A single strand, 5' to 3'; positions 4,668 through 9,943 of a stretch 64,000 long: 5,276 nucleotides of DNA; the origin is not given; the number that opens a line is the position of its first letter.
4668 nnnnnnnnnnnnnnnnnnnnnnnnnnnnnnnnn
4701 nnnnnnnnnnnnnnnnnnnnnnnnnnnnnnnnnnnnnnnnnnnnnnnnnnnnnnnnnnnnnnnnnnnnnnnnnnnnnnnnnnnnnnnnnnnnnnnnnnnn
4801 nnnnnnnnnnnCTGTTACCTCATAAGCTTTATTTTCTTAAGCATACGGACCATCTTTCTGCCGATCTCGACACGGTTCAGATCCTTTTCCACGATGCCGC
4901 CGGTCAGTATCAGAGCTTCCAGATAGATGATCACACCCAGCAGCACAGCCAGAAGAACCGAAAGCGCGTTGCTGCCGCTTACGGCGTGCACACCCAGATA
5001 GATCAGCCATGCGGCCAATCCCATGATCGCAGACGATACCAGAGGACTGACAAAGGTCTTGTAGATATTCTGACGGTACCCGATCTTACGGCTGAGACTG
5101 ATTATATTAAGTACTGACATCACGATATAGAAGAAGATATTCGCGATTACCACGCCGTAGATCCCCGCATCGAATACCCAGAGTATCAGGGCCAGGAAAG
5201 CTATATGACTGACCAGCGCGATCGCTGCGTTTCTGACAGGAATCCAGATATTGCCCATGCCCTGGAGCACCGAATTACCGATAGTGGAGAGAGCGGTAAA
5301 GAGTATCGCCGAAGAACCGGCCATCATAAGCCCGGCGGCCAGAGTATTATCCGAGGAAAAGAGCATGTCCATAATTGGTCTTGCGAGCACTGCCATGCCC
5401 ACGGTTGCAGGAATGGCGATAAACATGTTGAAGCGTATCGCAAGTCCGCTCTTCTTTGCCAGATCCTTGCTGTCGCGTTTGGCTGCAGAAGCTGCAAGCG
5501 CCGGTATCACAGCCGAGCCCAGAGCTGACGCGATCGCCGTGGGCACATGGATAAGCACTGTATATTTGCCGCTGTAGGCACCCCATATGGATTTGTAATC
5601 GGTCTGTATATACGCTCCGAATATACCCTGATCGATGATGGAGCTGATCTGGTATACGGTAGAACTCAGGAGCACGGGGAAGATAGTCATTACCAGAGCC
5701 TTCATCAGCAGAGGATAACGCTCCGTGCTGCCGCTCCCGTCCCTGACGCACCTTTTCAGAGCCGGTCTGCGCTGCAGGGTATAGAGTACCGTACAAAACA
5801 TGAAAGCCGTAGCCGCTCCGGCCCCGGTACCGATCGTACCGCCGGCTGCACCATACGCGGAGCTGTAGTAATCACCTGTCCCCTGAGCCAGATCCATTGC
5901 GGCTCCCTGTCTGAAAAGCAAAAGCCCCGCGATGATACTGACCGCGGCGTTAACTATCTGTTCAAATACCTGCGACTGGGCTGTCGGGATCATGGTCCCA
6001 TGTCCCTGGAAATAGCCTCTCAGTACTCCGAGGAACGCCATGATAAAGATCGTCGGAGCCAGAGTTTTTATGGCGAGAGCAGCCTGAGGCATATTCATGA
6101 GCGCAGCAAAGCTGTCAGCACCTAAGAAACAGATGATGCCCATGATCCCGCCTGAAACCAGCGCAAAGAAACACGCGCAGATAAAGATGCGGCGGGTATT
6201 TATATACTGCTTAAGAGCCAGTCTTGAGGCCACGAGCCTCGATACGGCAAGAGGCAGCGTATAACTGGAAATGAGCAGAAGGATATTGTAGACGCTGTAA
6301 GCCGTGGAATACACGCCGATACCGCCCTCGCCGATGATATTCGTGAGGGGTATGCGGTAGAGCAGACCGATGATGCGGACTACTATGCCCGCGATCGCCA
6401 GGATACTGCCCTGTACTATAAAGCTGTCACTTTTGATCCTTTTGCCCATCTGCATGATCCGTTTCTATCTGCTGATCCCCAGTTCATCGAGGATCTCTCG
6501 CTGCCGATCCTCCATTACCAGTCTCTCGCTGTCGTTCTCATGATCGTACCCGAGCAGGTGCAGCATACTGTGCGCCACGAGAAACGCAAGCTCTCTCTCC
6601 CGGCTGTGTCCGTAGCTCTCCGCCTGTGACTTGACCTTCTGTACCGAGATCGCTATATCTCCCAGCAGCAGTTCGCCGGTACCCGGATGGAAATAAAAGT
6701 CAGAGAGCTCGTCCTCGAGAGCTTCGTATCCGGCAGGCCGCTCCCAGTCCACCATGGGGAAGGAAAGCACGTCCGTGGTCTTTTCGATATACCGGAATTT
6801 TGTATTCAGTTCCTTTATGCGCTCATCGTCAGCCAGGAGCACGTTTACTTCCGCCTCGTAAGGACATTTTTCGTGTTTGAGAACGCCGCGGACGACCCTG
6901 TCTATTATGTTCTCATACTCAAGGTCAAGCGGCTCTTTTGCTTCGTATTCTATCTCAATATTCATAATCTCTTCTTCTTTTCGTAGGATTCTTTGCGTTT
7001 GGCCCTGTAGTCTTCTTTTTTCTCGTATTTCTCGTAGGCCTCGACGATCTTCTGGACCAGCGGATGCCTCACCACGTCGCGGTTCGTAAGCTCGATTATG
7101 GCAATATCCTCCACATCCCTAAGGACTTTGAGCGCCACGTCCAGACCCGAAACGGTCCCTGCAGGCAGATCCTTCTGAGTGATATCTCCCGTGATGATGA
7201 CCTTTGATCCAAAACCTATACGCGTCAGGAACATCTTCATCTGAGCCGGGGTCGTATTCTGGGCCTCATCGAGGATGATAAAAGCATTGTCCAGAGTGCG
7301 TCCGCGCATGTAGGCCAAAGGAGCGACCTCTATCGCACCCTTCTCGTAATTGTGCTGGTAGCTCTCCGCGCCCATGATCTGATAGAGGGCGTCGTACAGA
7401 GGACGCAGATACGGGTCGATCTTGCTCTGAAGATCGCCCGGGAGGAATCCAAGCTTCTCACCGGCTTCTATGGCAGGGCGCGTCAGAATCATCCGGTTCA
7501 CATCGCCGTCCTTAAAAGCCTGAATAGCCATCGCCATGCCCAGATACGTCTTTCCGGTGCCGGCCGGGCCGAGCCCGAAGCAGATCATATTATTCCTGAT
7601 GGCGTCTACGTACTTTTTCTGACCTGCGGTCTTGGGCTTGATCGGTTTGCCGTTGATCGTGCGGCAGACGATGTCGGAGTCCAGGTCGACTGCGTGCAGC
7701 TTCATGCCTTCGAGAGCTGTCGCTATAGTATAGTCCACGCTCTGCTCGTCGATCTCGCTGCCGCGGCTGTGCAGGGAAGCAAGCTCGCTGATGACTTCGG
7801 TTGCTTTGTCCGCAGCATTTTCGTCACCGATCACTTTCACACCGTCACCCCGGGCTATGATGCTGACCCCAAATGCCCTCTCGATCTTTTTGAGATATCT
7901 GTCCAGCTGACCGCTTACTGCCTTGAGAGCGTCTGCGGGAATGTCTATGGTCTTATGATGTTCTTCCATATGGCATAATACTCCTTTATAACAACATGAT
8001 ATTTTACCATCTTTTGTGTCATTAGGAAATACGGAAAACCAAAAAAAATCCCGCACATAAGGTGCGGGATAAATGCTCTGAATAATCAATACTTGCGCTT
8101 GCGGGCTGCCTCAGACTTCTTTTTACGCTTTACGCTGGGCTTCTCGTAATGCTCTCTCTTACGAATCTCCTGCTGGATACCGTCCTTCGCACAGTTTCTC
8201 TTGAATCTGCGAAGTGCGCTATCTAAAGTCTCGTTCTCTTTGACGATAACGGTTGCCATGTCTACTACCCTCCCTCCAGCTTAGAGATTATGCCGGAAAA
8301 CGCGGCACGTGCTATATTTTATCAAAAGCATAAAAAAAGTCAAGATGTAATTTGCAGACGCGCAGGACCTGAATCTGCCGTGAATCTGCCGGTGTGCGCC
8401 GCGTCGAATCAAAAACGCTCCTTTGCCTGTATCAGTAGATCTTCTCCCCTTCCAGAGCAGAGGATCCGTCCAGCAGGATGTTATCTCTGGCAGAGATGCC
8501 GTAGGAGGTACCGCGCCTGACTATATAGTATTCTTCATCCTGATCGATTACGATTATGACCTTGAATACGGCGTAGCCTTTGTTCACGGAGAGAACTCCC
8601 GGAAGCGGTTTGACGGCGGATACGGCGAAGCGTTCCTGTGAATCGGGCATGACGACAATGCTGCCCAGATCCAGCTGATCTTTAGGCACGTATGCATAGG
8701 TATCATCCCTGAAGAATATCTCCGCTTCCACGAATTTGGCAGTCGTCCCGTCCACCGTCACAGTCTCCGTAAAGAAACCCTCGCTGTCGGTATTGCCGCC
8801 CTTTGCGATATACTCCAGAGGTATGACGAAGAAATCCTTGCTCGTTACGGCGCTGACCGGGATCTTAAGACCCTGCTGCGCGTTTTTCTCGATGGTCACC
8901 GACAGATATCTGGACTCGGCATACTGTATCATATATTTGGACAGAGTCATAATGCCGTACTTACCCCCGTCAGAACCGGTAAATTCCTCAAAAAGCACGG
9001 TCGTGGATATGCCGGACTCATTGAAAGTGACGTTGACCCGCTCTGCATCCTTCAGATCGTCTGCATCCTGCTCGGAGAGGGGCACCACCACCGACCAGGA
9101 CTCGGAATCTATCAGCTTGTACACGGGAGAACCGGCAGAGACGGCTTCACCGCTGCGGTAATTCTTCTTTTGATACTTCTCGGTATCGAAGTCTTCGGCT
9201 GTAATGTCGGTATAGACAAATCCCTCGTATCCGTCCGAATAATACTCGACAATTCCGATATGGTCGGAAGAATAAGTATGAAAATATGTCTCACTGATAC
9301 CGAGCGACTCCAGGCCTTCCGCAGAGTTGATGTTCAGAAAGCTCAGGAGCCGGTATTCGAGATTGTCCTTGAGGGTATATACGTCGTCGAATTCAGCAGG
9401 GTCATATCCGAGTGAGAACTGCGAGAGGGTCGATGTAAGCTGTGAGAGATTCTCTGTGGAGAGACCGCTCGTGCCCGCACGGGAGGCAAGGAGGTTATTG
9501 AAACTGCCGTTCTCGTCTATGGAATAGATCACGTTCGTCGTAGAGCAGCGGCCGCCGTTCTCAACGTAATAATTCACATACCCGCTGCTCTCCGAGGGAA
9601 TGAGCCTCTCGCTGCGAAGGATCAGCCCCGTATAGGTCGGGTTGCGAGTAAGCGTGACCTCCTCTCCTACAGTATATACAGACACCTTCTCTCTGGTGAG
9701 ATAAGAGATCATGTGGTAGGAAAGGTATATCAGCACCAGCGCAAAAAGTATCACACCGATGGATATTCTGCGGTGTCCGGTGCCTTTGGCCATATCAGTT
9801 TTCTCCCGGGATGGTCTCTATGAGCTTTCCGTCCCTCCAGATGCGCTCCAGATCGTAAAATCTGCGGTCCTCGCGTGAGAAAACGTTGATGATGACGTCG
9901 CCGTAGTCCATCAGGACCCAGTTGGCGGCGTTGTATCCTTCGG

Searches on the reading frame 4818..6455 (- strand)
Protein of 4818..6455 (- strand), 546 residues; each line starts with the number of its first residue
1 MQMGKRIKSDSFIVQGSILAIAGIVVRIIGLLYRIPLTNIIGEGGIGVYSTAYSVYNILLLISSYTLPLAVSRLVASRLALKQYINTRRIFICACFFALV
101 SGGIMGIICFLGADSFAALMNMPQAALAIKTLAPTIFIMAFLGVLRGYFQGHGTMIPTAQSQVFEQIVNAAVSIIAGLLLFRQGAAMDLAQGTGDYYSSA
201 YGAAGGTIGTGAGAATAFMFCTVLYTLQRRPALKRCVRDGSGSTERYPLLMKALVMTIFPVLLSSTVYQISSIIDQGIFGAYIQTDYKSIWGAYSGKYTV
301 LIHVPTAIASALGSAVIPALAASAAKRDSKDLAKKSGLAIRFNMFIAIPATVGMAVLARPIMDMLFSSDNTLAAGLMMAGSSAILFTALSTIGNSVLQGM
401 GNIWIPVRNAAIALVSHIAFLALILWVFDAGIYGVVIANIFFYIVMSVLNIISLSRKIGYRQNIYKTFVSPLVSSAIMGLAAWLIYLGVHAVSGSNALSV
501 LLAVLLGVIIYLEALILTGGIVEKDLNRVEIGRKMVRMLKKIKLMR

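Call 73: search_protein_families(library=pfam, proteins=[window:4818-6455:-], max_evalue=0.00001)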
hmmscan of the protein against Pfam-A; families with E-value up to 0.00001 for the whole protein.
window:4818-6455:- (546 aa): 3 families
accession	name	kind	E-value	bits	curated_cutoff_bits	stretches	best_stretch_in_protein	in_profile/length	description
PF01943.22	Polysacc_synt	-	7.9e-19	68.6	28.2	1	17-321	6-271/274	Polysaccharide biosynthesis protein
PF03023.19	MurJ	-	1.9e-14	53.6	27.4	1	103-485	68-432/451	Lipid II flippase MurJ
PF13440.11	Polysacc_synt_3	-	7.7e-08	32.4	23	1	260-368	183-286/293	Polysaccharide biosynthesis protein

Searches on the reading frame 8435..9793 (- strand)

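Call 73: search_protein_families(library=pfam, proteins=[window:8435-9793:-], max_evalue=0.00001)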
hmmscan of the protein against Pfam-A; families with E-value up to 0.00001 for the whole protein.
window:8435-9793:- (453 aa): 1 family
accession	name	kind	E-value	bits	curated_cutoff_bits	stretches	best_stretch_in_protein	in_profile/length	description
PF12700.13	HlyD_2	-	3.2e-25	89.2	25.1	2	172-320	203-352/416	HlyD family secretion protein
